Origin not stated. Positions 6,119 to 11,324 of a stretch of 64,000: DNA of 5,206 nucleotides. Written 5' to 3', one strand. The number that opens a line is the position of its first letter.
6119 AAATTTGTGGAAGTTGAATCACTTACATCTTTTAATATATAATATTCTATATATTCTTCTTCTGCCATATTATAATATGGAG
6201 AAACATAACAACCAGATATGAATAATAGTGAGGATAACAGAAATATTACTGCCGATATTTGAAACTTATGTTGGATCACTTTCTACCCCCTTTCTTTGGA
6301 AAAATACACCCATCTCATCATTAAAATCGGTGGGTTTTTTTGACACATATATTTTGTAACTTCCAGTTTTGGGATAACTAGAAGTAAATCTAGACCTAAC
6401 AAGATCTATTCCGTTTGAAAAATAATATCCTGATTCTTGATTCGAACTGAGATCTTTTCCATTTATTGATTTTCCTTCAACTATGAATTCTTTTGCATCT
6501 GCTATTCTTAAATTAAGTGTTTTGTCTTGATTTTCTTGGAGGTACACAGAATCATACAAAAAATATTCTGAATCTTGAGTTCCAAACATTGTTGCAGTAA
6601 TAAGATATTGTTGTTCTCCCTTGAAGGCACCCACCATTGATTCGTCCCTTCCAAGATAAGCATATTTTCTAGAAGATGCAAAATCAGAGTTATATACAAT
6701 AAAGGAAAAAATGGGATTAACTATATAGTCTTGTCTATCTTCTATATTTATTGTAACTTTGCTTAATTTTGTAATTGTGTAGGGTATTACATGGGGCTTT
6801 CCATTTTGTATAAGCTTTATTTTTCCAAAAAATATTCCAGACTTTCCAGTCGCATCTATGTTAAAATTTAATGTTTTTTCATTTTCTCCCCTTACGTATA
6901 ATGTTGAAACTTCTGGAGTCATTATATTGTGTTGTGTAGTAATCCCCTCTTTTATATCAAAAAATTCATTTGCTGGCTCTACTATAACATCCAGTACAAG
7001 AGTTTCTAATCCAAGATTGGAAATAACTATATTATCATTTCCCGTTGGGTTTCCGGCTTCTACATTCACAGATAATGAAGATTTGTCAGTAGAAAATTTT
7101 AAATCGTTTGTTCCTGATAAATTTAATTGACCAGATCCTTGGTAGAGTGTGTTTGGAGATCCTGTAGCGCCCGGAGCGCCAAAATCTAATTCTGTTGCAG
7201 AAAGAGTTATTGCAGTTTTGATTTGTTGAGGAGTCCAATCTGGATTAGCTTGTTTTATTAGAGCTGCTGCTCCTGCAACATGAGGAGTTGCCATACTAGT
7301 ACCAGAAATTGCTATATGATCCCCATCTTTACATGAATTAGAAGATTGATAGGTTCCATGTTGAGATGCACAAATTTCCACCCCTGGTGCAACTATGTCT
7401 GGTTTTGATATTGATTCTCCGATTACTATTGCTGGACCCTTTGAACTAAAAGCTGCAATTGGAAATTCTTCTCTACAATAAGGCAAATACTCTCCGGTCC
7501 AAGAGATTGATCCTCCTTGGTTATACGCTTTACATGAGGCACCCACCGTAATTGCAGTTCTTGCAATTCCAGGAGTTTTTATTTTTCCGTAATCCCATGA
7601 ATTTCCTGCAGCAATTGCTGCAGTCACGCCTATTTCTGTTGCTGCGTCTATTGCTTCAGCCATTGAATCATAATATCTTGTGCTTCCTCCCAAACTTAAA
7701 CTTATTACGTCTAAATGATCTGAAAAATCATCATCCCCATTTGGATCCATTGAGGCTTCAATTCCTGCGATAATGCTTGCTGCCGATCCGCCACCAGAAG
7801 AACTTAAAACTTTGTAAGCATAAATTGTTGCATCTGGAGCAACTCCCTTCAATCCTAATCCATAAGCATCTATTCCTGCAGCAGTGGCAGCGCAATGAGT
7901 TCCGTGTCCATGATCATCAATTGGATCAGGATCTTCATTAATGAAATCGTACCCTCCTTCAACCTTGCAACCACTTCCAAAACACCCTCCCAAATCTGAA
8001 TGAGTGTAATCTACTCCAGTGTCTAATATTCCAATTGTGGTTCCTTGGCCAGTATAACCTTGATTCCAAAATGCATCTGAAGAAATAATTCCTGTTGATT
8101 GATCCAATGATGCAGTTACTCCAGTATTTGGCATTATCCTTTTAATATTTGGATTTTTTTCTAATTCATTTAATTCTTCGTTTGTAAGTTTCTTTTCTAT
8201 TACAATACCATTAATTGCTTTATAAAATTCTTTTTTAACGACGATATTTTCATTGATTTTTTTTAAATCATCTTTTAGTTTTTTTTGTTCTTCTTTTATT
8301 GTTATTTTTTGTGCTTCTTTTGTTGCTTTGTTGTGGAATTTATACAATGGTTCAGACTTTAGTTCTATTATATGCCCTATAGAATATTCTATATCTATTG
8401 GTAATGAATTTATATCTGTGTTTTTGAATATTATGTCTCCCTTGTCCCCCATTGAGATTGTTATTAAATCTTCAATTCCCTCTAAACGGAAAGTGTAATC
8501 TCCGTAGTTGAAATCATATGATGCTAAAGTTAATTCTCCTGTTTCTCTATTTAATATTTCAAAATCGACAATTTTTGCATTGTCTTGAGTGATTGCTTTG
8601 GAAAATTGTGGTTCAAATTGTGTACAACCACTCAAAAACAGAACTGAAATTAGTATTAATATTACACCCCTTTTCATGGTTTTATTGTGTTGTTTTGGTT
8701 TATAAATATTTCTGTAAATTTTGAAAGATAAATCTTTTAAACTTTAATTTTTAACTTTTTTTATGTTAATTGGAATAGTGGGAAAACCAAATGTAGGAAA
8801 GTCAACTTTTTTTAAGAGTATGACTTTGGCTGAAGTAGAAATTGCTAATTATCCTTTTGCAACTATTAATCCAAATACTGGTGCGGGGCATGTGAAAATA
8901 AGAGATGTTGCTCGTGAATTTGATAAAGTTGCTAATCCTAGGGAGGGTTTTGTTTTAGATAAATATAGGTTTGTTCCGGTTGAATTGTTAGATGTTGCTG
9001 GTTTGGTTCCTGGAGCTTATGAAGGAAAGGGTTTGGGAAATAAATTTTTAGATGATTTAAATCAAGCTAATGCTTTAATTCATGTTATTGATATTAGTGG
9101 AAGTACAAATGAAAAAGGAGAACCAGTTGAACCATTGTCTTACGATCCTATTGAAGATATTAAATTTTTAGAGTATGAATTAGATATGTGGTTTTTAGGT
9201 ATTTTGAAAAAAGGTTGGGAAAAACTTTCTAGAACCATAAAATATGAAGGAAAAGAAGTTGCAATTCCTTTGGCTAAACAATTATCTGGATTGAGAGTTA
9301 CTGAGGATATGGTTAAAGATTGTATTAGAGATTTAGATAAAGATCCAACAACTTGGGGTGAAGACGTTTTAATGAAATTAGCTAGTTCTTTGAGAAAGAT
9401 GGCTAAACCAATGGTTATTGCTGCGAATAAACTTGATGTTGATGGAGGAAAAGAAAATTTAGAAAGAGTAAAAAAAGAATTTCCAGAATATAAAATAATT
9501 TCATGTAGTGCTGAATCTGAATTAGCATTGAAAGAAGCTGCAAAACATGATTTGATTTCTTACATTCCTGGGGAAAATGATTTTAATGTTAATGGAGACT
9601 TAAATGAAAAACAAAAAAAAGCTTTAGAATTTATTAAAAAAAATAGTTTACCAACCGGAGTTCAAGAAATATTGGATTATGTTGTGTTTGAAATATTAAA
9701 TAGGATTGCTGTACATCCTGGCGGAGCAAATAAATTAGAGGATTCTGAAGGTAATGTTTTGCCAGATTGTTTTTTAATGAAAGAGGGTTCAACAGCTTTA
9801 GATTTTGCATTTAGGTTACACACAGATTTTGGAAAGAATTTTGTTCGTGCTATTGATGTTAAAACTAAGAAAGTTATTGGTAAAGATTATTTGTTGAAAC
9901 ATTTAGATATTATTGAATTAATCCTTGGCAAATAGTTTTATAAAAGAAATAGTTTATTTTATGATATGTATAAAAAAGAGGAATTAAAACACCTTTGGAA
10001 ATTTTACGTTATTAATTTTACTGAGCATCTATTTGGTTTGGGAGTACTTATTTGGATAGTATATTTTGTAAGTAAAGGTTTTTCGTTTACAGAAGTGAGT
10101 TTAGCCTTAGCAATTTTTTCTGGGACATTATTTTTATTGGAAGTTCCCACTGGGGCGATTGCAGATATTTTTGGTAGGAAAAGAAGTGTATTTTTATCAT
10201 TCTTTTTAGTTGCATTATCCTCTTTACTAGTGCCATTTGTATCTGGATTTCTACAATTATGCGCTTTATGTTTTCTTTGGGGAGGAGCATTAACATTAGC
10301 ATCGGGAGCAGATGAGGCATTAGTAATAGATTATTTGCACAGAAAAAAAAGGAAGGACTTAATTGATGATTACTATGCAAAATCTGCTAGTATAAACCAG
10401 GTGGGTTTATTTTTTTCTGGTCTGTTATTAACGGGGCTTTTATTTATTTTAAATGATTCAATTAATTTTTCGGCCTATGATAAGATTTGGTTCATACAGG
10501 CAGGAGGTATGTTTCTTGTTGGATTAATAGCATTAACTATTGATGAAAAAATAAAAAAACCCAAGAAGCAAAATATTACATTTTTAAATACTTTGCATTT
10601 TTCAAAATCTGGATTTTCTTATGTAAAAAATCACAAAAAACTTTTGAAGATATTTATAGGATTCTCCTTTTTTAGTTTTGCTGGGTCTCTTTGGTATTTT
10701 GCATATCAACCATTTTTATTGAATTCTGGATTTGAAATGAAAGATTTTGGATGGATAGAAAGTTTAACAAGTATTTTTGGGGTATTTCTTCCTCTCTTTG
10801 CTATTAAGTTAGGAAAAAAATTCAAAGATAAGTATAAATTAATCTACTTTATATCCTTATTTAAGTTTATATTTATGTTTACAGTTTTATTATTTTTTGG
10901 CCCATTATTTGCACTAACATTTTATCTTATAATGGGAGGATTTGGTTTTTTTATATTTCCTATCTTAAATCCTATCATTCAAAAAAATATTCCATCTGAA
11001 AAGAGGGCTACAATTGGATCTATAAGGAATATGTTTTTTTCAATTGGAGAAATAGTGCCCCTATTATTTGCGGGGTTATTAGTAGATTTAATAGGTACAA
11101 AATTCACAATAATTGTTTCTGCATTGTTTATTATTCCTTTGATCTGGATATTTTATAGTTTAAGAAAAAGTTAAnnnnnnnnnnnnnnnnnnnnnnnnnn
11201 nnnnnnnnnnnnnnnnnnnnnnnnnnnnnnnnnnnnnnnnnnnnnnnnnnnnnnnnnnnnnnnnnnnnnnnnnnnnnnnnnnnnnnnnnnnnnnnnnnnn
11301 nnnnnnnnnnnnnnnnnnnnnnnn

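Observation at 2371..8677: Secreted proteolysis/adhesion module: HExxH peptidase, 1024-aa beta-helix lipoprotein, subtilisin lipoprotein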

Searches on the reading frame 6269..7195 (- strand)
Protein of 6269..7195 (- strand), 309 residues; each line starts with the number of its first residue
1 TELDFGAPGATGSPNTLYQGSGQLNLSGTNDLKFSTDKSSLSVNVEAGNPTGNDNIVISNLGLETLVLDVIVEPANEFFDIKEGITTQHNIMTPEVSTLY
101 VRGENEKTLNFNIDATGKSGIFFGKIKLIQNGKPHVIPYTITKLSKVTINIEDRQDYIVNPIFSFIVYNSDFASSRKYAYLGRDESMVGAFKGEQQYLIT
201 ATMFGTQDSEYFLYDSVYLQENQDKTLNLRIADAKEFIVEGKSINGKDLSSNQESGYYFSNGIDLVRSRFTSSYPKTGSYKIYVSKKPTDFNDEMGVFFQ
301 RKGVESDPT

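Call 65: predict_structure(alignment_id=A4)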
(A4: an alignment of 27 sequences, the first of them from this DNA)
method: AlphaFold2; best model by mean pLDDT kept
length: 309 residues; sequences in the alignment: 27
mean_pLDDT: 82.4   pTM: 0.75
mean pLDDT of the five models: 82.4, 82.1, 81.5, 81.0, 80.3
residues with pLDDT >= 90: 131; 70-90: 111; 50-70: 46; < 50: 21
segments of 3 or more residues with pLDDT < 50: 1-7, 9-14, 16-23
pLDDT, mean of each block of 10 residues (from residue 1): 44 48 57 88 84 96 96 93 86 97 97 94 94 91 93 75 84 81 78 92 76 92 91 91 88 68 62 72 87 79 77
secondary structure, 60 per line:
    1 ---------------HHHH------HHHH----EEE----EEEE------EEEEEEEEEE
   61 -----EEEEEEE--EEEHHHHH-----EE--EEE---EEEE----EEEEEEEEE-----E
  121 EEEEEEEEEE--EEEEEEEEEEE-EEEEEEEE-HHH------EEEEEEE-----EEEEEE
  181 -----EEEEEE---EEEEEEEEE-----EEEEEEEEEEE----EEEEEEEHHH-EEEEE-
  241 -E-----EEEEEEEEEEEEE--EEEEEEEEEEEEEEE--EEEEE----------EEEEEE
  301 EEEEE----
elements in order: H16-19 H26-29 E34-36 E41-44 E51-60 E66-72 E75-77 H78-82 E92-94 E98-101 E106-114 E120-130 E133-143 E145-152 E163-169 E175-180 E186-191 E195-203 E209-219 E224-230 E235-239 E248-260 E263-277 E280-284 E295-305

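Call 67: fold_search(model_id=the predicted structure, library=pdb)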
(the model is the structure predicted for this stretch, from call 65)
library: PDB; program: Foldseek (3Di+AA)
matches with E <= 10: 1906; with E <= 0.001: 211
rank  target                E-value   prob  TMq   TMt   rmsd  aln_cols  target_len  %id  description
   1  8jmw_A                1.3e-08  1.00  0.30  0.19  12.8       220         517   13  Fibril form of serine peptidase Vpr (released 2023-12-06)
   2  7sqc_2A               1.6e-08  1.00  0.26  0.12  21.6       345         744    9  Ciliary C1 central pair apparatus isolated from Chlamydomonas reinhardtii (released 2022-04-13)
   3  7sqc_2B               1.7e-08  1.00  0.28  0.12  20.7       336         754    9  Ciliary C1 central pair apparatus isolated from Chlamydomonas reinhardtii (released 2022-04-13)
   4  9ijj_4K               4.6e-08  1.00  0.26  0.21  20.8       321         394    9  In situ structure of the central apparatus in mouse sperm axoneme. (released 2025-06-04)
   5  7sqc_T2               1.2e-07  1.00  0.28  0.17  20.6       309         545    9  Ciliary C1 central pair apparatus isolated from Chlamydomonas reinhardtii (released 2022-04-13)
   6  6fwv_B                1.2e-07  1.00  0.28  0.19  19.3       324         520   10  The Bacillus anthracis TIE protein (released 2018-08-08)
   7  6fwv_A                1.5e-07  1.00  0.29  0.19  19.2       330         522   11  The Bacillus anthracis TIE protein (released 2018-08-08)
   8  7sqc_T3               3.1e-07  1.00  0.29  0.29  22.6       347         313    8  Ciliary C1 central pair apparatus isolated from Chlamydomonas reinhardtii (released 2022-04-13)
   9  7som_D                5.1e-07  1.00  0.29  0.06  21.8       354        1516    6  Ciliary C2 central pair apparatus isolated from Chlamydomonas reinhardtii (released 2022-04-13)
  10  9ijj_O                6.7e-07  1.00  0.28  0.08  24.4       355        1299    7  In situ structure of the central apparatus in mouse sperm axoneme. (released 2025-06-04)
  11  9ijj_4A               8.3e-07  1.00  0.25  0.04  23.1       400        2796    8  In situ structure of the central apparatus in mouse sperm axoneme. (released 2025-06-04)
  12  5xxz_A                8.8e-07  1.00  0.31  0.09  18.4       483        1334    8  Crystal structure of a serine protease from Streptococcus species (released 2018-08-08)
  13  7sqc_T1               9.3e-07  1.00  0.29  0.17  21.0       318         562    8  Ciliary C1 central pair apparatus isolated from Chlamydomonas reinhardtii (released 2022-04-13)
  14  7sqc_O0               1.3e-06  1.00  0.29  0.09  18.1       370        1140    8  Ciliary C1 central pair apparatus isolated from Chlamydomonas reinhardtii (released 2022-04-13)
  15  9i25_C                1.4e-06  1.00  0.27  0.32  15.6       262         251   12  WxLIP from Enterococcus faecium locus A bound to long WxL (released 2026-01-28)
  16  6vjb                  1.4e-06  1.00  0.33  0.10  17.7       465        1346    9  Crystal structure of a catalytically inactive CXC Chemokine-degrading protease SpyCEP from Streptococcus pyogenes (released 2020-04-15)
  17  5xxz_B                1.5e-06  1.00  0.31  0.09  19.3       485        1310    9  Crystal structure of a serine protease from Streptococcus species (released 2018-08-08)
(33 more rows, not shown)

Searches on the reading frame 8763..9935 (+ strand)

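Call 3: search_protein_families(library=pfam, proteins=[window:8763-9935:+], max_evalue=0.01)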
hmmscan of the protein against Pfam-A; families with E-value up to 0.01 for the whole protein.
window:8763-9935:+ (390 aa): 6 families
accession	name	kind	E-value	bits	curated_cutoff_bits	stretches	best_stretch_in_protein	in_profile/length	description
PF08438.16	YGR210-like_G4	-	3.5e-26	92.2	24.7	1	220-319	1-105/108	Obg-like GTPase YGR210-like, G4 motif-containing domain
PF01926.29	MMR_HSR1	-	7.2e-18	65.2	21.9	1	3-116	2-86/113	50S ribosome-binding GTPase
PF02421.24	FeoB_N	-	1.2e-08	35.1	27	1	3-43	3-43/156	Ferrous iron transport protein B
PF02824.27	TGS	-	1.5e-07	31.7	22.2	1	333-387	5-59/60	TGS domain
PF03029.23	ATP_bind_1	-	0.0019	18.5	27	0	193-266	136-205/240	Conserved hypothetical ATP binding protein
PF06071.19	YchF-GTPase_C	-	0.0049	17.4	27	0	339-371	17-49/84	Protein of unknown function (DUF933)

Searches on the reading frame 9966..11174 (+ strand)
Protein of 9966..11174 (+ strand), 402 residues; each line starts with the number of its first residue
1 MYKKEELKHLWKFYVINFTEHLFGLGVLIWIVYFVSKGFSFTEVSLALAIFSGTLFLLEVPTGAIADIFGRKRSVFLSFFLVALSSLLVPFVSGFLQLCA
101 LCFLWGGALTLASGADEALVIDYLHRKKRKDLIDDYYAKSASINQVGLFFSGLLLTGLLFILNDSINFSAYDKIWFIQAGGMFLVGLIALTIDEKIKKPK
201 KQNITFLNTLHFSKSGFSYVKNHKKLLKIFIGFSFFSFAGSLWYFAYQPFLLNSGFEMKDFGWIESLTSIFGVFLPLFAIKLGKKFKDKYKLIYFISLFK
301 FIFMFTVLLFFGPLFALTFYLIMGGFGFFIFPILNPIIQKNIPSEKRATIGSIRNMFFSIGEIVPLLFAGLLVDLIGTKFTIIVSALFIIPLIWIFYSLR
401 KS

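Call 3: search_protein_families(library=pfam, proteins=[window:9966-11174:+], max_evalue=0.01)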
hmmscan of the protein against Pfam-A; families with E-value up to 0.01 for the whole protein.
window:9966-11174:+ (402 aa): 3 families
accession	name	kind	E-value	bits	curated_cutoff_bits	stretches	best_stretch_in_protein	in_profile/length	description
PF07690.21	MFS_1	-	4.3e-28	98.7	33.4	1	27-363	17-344/347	Major Facilitator Superfamily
PF12832.13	MFS_1_like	-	0.00015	21.4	25.2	0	30-205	22-191/373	MFS_1 like family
PF05977.19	MFS_3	-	0.0073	15.2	27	0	42-128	45-136/524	Transmembrane secretion effector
